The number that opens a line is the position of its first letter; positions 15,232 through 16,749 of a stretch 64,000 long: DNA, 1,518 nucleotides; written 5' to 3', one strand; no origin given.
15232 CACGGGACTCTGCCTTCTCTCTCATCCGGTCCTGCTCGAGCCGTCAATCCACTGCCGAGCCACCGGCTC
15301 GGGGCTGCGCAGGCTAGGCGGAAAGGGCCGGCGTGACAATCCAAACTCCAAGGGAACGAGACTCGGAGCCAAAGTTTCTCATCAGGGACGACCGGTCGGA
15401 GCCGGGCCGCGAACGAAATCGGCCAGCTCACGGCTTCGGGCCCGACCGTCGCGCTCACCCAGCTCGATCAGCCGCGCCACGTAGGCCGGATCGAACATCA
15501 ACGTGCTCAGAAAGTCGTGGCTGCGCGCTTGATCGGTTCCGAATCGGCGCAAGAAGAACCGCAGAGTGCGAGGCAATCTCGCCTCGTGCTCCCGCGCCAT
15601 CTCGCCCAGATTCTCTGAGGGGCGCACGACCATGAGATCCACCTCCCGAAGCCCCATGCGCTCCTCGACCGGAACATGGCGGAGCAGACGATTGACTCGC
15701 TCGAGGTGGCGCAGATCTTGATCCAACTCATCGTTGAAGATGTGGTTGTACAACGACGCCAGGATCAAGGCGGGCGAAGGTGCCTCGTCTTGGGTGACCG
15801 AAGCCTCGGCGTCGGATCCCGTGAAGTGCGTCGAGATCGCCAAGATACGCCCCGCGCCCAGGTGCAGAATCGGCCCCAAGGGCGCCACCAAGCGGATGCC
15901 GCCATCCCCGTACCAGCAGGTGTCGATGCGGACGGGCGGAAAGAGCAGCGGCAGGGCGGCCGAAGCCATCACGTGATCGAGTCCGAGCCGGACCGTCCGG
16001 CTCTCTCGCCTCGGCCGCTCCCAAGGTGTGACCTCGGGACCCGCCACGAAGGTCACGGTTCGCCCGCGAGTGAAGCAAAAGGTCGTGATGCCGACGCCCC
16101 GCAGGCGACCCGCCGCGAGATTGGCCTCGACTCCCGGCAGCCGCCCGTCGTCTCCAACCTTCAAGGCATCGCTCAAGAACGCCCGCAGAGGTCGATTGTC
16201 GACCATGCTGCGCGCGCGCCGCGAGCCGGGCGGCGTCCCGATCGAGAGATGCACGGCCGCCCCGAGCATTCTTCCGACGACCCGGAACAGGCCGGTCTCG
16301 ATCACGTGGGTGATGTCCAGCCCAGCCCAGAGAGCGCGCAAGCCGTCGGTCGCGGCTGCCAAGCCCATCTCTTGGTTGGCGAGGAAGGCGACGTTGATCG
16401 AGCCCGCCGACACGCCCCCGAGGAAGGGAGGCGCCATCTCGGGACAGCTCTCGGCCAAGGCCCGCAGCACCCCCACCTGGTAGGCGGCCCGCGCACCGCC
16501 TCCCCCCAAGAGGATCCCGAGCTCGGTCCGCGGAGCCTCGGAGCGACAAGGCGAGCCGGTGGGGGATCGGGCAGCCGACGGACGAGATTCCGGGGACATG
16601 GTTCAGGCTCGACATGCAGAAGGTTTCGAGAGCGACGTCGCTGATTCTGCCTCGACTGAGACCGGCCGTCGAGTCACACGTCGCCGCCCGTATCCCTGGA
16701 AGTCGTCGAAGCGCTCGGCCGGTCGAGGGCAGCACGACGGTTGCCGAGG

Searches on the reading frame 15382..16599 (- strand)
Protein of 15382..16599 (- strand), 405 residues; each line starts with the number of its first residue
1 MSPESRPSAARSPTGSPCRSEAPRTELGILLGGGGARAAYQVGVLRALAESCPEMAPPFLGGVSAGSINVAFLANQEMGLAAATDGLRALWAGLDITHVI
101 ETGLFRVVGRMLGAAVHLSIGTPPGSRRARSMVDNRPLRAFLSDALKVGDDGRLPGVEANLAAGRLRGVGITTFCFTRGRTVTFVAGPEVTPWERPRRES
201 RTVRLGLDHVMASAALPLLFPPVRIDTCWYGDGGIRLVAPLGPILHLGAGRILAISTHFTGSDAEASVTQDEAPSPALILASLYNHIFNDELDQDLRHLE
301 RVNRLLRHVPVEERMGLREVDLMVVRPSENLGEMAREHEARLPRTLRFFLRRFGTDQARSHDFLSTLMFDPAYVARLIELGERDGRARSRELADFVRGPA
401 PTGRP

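Call 88: search_protein_families(library=pfam, proteins=[window:15382-16599:-], max_evalue=0.0001)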
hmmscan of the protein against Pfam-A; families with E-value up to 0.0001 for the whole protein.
window:15382-16599:- (405 aa): 1 family
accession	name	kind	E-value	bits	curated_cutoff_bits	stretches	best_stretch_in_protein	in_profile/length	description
PF01734.28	Patatin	-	3.3e-20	73.5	27.7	1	30-241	2-187/191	Patatin-like phospholipase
